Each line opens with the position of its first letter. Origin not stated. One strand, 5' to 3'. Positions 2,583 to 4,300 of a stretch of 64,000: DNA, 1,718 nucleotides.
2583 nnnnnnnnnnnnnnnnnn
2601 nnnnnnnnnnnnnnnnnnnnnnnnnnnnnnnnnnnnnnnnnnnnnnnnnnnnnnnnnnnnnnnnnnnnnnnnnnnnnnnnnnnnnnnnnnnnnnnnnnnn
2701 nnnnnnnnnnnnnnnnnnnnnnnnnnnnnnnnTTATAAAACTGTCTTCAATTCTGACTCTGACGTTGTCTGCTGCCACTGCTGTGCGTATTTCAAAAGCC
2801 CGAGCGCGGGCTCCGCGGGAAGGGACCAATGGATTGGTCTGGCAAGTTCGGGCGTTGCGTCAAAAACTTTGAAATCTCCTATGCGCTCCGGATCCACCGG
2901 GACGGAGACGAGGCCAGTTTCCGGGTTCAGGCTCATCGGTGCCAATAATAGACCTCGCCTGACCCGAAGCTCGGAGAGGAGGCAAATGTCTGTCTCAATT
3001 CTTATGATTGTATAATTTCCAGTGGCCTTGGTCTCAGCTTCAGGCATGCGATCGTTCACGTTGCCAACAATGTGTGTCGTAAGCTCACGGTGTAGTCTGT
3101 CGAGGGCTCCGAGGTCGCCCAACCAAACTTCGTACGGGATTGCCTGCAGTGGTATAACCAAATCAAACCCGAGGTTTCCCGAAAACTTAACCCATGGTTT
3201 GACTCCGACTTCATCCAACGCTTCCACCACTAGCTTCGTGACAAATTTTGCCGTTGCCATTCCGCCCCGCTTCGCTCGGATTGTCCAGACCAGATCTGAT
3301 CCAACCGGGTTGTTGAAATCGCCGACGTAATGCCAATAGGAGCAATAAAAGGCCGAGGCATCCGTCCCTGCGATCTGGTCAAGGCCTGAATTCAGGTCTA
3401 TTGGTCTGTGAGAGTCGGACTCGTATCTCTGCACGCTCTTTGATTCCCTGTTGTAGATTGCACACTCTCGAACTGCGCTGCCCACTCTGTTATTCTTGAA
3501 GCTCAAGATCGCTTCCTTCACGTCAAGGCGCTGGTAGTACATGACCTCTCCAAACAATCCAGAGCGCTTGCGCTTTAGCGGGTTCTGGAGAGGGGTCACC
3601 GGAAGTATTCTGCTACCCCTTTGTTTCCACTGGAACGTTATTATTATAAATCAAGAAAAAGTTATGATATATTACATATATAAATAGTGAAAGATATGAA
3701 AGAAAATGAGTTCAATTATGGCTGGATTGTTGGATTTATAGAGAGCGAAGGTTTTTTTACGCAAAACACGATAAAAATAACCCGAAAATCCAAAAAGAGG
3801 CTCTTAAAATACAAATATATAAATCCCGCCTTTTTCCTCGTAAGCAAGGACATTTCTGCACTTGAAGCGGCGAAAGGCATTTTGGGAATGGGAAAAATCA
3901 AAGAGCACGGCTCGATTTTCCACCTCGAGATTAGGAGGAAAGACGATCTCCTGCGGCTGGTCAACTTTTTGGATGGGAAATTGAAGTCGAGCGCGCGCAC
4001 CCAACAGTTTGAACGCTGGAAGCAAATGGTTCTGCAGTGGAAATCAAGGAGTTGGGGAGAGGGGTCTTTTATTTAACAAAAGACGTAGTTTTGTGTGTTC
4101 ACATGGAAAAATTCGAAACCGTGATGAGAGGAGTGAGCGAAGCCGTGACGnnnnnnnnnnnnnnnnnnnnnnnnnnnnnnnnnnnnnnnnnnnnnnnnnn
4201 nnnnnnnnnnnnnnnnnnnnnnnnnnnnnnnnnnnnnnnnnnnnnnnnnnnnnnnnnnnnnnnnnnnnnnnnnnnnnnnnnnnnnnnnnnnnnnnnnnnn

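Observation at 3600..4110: Stand-alone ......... homing endonuclease ORF in an AT-rich insert abutting tyrS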

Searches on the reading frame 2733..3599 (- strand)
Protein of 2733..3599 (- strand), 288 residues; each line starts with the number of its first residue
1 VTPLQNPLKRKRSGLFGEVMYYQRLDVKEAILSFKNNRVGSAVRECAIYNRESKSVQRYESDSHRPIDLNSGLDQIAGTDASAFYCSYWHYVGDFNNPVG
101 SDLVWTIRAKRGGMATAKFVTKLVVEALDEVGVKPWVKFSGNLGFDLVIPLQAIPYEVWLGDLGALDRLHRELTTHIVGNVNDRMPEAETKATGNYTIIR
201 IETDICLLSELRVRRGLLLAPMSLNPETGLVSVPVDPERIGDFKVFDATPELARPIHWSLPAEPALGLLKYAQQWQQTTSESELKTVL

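Call 7: search_protein_families(library=pfam, proteins=[window:2733-3599:-], max_evalue=1)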
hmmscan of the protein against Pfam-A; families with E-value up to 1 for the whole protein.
window:2733-3599:- (288 aa): 2 families
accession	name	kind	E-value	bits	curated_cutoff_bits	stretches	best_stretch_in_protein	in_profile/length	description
PF21686.3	LigD_Prim-Pol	-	0.00016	21.8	27.4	1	115-166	116-161/254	LigD, primase-polymerase domain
PF01896.25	DNA_primase_S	-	0.013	16.3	26.8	1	120-236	27-162/163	DNA primase small subunit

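Call 8: search_protein_families(library=ncbifam, proteins=[window:2733-3599:-], max_evalue=1)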
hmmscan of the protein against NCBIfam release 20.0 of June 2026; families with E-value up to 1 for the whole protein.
window:2733-3599:- (288 aa): 3 families
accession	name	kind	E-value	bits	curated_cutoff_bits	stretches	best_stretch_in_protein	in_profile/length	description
TIGR02778.1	ligD_pol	equivalog_domain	0.0048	16.6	214.7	1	116-153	131-168/245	non-homologous end-joining DNA ligase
TIGR02776.1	NHEJ_ligase_prk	equivalog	0.0051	15.7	373.2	1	121-153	450-482/587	DNA ligase D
NF004628.0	PRK05972.1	subfamily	0.076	11.1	895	1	121-152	716-747/870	ATP-dependent DNA ligase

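Call 64: search_solved_structures(query=A2, max_evalue=0.1)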
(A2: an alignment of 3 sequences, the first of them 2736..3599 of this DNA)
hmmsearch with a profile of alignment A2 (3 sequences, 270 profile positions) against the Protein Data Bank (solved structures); distinct sequences matched with E-value up to 0.1: 11.
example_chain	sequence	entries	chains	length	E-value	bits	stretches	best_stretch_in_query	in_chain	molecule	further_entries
8g9f_D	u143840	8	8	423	0.036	16.7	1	204-233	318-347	DNA primase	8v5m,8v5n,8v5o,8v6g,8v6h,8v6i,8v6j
6r4s_A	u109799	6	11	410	0.048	16.3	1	204-233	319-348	DNA primase small subunit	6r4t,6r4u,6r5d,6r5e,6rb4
8vy3_A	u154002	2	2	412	0.048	16.3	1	204-233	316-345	DNA primase small subunit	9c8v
8d0b_D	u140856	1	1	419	0.049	16.2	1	204-233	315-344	DNA primase small subunit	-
4bpu_A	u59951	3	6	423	0.049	16.2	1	204-233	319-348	DNA PRIMASE SMALL SUBUNIT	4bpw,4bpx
4rr2_A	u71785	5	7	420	0.049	16.2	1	204-233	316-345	DNA primase small subunit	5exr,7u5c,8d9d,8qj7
4lik_A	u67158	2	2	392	0.049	16.2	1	204-232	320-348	DNA primase small subunit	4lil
4mhq_A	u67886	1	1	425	0.05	16.2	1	204-233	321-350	DNA primase small subunit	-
8d0k_D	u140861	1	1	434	0.052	16.1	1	204-233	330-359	DNA primase small subunit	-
7opl_C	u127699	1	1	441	0.053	16.1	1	204-233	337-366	DNA primase small subunit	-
8b9d_O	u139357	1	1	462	0.057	16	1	204-233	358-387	DNA primase small subunit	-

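Call 77: search_protein_families(library=padloc, proteins=[window:2736-3542:-], max_evalue=0.01)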
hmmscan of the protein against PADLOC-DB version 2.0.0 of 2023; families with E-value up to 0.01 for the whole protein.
window:2736-3542:- (269 aa): 0 families

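Call 78: search_protein_families(library=phrogs, proteins=[window:2736-3542:-], max_evalue=0.001)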
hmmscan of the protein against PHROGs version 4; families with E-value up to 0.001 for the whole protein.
window:2736-3542:- (269 aa): 0 families

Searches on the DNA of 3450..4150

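Call 71: search_rna_families(source=window, start=3450, end=4150, threshold=evalue, max_evalue=1)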
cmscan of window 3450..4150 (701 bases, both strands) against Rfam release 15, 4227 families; matches with E-value up to 1: 1.
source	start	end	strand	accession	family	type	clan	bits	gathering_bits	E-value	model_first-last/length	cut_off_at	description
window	3745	3798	+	RF01824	RUF20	Gene;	-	16.5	60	0.13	1-425/425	no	RNA of unknown function 20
